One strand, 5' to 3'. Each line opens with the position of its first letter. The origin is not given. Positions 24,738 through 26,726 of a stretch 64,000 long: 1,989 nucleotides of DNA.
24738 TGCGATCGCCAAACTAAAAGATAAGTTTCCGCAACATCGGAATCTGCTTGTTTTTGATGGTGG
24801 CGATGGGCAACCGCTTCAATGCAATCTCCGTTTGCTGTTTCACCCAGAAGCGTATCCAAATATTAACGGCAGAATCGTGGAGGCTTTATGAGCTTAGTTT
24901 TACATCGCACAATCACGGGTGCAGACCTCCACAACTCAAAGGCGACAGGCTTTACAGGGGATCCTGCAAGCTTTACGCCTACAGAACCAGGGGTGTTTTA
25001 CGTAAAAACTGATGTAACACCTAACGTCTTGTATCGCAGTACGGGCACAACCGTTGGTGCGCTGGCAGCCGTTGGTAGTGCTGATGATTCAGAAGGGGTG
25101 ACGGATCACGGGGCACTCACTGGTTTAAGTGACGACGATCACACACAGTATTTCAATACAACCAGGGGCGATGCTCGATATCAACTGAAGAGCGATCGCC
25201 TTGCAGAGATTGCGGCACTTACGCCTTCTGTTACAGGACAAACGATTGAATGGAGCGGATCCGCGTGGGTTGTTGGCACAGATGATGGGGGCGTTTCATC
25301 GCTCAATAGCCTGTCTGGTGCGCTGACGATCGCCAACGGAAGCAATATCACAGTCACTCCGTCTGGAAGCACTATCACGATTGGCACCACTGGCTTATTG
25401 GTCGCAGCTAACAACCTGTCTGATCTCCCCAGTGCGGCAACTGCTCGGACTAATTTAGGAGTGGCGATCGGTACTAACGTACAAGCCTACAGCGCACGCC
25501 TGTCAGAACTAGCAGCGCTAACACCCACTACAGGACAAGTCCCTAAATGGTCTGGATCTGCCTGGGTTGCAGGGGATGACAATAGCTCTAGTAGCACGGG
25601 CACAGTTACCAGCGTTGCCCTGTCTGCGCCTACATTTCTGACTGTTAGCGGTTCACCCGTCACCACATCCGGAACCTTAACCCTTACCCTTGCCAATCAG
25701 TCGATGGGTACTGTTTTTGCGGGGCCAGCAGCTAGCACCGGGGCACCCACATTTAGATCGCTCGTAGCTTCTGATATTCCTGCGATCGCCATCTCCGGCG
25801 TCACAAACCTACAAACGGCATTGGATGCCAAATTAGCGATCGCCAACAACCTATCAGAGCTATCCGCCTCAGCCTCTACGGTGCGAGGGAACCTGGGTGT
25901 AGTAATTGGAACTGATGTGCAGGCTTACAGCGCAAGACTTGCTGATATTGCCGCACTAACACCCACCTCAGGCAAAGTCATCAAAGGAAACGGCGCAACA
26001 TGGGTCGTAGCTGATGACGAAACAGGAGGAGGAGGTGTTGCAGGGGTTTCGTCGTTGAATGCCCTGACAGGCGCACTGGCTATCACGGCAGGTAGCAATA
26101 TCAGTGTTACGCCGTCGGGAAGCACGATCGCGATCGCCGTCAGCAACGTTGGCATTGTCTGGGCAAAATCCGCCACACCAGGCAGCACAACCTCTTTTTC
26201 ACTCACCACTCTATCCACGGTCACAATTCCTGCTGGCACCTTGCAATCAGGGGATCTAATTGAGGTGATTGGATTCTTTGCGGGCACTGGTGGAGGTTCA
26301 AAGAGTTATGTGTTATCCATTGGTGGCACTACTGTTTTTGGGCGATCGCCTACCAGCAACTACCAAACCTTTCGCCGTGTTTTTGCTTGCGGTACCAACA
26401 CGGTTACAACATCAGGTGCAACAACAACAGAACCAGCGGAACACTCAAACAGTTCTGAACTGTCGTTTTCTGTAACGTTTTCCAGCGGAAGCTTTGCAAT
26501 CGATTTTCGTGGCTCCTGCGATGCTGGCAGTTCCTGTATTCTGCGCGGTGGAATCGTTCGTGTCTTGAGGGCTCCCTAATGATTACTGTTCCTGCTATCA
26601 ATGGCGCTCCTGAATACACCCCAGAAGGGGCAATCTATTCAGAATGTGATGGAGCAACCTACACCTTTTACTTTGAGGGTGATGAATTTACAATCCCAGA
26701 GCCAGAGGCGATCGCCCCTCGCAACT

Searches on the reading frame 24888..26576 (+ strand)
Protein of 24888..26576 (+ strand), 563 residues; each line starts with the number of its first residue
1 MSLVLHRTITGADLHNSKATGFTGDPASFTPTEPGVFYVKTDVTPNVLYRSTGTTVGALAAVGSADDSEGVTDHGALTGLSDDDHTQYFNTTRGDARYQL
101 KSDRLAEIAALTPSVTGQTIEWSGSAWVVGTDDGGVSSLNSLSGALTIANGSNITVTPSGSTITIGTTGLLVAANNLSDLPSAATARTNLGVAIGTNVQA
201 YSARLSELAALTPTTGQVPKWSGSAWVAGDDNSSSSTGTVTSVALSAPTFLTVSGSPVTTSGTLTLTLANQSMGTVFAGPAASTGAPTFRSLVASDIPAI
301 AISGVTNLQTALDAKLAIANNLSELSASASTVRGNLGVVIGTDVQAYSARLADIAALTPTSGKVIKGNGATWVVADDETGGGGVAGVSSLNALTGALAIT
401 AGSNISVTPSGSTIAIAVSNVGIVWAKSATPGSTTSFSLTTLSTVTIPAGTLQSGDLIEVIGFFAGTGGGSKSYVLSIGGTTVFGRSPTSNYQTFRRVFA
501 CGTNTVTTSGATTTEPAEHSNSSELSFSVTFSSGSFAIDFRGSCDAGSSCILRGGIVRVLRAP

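Call 8: search_protein_families(library=phrogs, proteins=[window:24888-26576:+], max_evalue=0.001)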
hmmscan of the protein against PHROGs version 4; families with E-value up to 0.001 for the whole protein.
window:24888-26576:+ (563 aa): 2 families
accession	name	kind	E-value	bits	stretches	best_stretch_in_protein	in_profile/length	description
phrog_9625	-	unknown function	3.5e-10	39.1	1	233-305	542-615/1586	-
phrog_24210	-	tail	4.2e-09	37.2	2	183-217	55-89/303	tail fiber protein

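Call 9: search_protein_families(library=pfam, proteins=[window:24888-26576:+], max_evalue=0.001)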
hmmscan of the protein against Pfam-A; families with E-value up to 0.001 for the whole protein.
window:24888-26576:+ (563 aa): 0 families
